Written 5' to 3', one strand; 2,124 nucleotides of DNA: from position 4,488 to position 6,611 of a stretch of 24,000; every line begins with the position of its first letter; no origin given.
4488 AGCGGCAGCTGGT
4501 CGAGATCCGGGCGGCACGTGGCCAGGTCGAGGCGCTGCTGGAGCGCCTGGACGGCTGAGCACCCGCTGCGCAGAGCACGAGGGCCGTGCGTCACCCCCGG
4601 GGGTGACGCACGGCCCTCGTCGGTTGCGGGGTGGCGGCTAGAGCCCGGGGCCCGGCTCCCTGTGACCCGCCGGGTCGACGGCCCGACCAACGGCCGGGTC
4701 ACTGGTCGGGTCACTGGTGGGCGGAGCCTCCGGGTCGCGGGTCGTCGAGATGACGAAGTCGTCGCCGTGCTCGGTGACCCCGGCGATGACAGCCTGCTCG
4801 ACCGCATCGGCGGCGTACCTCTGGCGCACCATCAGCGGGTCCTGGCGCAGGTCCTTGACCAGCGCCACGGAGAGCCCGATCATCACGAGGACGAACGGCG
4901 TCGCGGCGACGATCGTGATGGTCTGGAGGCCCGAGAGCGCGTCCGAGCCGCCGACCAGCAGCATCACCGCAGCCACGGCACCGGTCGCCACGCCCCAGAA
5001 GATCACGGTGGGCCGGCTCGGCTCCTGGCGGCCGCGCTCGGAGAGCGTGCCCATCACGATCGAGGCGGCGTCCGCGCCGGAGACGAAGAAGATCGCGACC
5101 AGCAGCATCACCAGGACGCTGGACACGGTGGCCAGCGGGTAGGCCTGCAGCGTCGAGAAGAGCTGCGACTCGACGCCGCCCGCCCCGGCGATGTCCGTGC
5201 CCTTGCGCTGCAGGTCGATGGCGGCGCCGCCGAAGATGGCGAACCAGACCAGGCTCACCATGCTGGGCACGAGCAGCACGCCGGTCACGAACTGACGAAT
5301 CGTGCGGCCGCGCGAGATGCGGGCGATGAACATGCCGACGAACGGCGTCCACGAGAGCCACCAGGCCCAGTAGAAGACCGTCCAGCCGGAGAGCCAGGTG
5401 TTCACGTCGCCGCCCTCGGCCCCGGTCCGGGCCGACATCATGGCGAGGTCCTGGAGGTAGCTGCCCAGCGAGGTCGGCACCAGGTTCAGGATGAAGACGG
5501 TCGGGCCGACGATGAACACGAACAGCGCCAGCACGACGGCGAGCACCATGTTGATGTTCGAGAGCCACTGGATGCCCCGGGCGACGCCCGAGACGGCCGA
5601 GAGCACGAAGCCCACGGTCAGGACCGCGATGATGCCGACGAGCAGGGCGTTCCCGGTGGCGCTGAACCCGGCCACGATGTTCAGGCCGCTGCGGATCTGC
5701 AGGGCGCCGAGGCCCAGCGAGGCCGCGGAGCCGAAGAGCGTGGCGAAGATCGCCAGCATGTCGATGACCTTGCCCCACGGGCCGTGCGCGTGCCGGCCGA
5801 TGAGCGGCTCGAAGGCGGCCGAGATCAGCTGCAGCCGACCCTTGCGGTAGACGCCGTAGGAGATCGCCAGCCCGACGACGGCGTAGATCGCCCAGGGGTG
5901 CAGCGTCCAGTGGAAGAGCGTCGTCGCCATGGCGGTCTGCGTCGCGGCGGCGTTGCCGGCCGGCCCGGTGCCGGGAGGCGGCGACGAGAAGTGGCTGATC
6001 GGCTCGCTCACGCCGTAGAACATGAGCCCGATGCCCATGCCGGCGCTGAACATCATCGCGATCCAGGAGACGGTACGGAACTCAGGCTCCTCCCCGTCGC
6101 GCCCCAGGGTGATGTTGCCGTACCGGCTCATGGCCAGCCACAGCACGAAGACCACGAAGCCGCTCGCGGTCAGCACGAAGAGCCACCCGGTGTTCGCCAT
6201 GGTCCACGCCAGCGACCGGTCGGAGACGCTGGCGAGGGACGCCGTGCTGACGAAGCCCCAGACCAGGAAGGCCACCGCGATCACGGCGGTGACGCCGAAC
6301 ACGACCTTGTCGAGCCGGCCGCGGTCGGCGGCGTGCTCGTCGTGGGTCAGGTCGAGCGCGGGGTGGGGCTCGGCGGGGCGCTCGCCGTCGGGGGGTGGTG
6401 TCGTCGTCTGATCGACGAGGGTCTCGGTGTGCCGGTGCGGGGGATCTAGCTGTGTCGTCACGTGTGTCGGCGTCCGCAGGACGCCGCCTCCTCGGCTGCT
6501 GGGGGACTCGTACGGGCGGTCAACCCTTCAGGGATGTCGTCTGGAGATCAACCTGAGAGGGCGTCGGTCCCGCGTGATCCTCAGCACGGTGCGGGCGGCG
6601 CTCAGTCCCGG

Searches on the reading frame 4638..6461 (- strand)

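Call 66: search_protein_families(library=pfam, proteins=[window:4638-6461:-], max_evalue=0.001)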
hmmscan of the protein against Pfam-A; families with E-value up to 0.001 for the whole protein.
window:4638-6461:- (607 aa): 1 family
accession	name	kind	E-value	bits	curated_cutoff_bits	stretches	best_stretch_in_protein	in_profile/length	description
PF02028.23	BCCT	-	2.6e-180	600.5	27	1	54-541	1-485/485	BCCT, betaine/carnitine/choline family transporter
